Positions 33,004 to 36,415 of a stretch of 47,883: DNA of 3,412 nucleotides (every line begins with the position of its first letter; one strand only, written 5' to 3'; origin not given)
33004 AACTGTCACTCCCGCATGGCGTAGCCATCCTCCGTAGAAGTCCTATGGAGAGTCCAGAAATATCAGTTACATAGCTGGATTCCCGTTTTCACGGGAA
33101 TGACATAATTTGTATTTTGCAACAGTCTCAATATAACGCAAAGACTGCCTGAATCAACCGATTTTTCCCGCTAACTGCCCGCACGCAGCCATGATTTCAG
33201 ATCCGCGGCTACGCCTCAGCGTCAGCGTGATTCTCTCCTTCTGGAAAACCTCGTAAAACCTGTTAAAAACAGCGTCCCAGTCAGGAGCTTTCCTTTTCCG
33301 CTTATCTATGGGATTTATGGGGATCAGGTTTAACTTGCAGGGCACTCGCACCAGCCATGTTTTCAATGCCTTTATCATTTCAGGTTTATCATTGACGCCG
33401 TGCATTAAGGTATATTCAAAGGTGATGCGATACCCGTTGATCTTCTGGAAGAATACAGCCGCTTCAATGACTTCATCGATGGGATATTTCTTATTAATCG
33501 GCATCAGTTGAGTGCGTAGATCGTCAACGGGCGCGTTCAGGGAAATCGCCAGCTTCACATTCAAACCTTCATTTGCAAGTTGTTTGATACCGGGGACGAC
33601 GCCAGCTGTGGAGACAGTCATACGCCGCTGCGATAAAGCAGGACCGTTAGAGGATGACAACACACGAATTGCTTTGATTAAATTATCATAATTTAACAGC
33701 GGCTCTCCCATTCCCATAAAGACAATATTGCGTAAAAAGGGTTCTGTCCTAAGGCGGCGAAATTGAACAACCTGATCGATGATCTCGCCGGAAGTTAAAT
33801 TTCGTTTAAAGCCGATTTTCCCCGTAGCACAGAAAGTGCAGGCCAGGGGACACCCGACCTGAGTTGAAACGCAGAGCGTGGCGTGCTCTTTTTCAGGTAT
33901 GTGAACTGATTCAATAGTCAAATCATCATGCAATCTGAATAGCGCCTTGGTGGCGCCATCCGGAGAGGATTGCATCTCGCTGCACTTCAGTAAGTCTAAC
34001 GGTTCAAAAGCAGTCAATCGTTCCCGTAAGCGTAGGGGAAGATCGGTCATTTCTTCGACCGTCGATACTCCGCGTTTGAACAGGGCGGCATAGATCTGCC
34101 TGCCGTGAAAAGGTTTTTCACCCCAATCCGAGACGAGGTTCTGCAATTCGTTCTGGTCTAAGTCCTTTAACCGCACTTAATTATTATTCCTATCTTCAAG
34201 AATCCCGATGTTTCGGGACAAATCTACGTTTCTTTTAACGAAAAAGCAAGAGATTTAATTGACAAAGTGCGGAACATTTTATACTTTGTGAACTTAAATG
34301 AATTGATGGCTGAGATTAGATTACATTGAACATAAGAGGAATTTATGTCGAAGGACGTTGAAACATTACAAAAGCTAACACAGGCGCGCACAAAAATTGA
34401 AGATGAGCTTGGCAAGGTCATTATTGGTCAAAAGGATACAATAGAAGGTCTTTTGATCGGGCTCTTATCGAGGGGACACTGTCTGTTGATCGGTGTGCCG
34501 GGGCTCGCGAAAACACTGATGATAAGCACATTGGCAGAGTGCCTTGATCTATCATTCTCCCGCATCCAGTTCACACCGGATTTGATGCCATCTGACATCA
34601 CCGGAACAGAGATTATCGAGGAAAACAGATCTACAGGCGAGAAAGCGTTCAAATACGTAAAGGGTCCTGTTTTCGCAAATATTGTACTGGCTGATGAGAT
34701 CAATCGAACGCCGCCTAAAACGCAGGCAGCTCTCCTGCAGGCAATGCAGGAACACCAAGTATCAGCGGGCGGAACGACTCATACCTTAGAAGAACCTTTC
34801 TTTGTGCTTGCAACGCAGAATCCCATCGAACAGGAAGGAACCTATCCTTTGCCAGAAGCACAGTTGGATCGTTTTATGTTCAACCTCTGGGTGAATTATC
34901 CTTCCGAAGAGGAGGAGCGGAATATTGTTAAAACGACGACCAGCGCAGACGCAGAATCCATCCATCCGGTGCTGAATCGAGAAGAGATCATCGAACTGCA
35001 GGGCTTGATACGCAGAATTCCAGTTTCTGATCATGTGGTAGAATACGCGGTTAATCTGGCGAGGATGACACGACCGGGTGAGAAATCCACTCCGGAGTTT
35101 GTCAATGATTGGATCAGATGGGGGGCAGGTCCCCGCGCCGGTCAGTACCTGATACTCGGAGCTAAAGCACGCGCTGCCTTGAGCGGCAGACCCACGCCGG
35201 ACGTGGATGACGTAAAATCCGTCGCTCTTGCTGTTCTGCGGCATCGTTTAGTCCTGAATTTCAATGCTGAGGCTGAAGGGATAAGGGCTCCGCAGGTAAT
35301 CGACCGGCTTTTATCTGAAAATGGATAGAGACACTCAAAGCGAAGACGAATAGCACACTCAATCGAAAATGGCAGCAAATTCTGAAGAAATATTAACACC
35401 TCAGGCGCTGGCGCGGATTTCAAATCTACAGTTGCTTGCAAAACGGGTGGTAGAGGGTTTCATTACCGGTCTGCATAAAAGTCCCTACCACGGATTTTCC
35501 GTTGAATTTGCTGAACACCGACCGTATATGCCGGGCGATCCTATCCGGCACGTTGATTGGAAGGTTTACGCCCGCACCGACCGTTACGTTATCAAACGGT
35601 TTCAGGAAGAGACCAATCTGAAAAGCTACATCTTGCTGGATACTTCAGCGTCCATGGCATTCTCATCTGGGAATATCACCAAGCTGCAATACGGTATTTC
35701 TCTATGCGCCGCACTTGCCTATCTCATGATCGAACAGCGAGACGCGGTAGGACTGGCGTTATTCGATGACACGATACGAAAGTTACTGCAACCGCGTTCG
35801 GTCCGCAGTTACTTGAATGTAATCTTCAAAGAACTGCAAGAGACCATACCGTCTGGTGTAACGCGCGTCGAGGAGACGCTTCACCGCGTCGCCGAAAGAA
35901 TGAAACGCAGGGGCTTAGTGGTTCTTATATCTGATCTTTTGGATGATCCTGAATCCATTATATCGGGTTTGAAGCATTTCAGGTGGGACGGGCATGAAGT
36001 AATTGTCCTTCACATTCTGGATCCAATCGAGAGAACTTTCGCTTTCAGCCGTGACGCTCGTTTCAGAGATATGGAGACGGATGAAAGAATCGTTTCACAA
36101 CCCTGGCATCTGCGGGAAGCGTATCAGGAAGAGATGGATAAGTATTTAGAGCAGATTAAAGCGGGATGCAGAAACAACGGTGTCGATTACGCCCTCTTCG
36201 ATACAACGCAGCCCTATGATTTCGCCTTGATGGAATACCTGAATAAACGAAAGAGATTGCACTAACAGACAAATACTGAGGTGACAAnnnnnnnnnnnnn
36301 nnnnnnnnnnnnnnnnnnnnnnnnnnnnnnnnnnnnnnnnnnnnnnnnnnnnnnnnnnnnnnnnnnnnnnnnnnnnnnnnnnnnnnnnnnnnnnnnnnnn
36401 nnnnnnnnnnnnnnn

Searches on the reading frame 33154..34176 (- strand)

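Call 51: search_protein_families(library=pfam, proteins=[window:33154-34176:-], max_evalue=0.0001)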
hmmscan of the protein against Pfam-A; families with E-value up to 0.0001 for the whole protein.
window:33154-34176:- (340 aa): 2 families
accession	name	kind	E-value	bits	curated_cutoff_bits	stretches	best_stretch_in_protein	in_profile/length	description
PF04055.27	Radical_SAM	-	9.6e-19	68.6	29.5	1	104-265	2-158/166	Radical SAM superfamily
PF21016.3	RlmN_N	-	3.6e-11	43.1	24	1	3-55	3-55/60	Ribosomal RNA large subunit methyltransferase N-terminal domain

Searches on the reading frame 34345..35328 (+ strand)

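Call 51: search_protein_families(library=pfam, proteins=[window:34345-35328:+], max_evalue=0.0001)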
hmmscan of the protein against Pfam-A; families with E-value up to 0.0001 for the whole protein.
window:34345-35328:+ (327 aa): 5 families
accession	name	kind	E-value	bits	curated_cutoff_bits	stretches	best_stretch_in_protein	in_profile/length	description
PF07726.17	AAA_3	-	8.6e-64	213.7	27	1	45-179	1-131/131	ATPase family associated with various cellular activities (AAA)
PF17863.7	AAA_lid_2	-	8.9e-16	57.8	22.7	1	257-321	9-73/74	AAA lid domain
PF07728.20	AAA_5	-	5.7e-13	49.5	22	1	45-177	1-139/139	AAA domain (dynein-related subfamily)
PF20030.5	bpMoxR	-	4.6e-11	42.6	27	1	18-218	6-203/205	MoxR domain in the MoxR-vWA-beta-propeller ternary systems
PF00004.35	AAA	-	1.9e-06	28.8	21.2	1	46-161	1-111/131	ATPase family associated with various cellular activities (AAA)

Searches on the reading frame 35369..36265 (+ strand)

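Call 51: search_protein_families(library=pfam, proteins=[window:35369-36265:+], max_evalue=0.0001)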
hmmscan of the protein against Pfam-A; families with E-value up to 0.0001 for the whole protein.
window:35369-36265:+ (298 aa): 2 families
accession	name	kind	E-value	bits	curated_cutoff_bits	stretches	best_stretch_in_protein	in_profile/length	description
PF01882.25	DUF58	-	4.5e-49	167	23.4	1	49-257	1-211/216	Protein of unknown function DUF58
PF13519.12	VWA_2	-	4.4e-09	37.4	27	1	88-189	3-105/107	von Willebrand factor type A domain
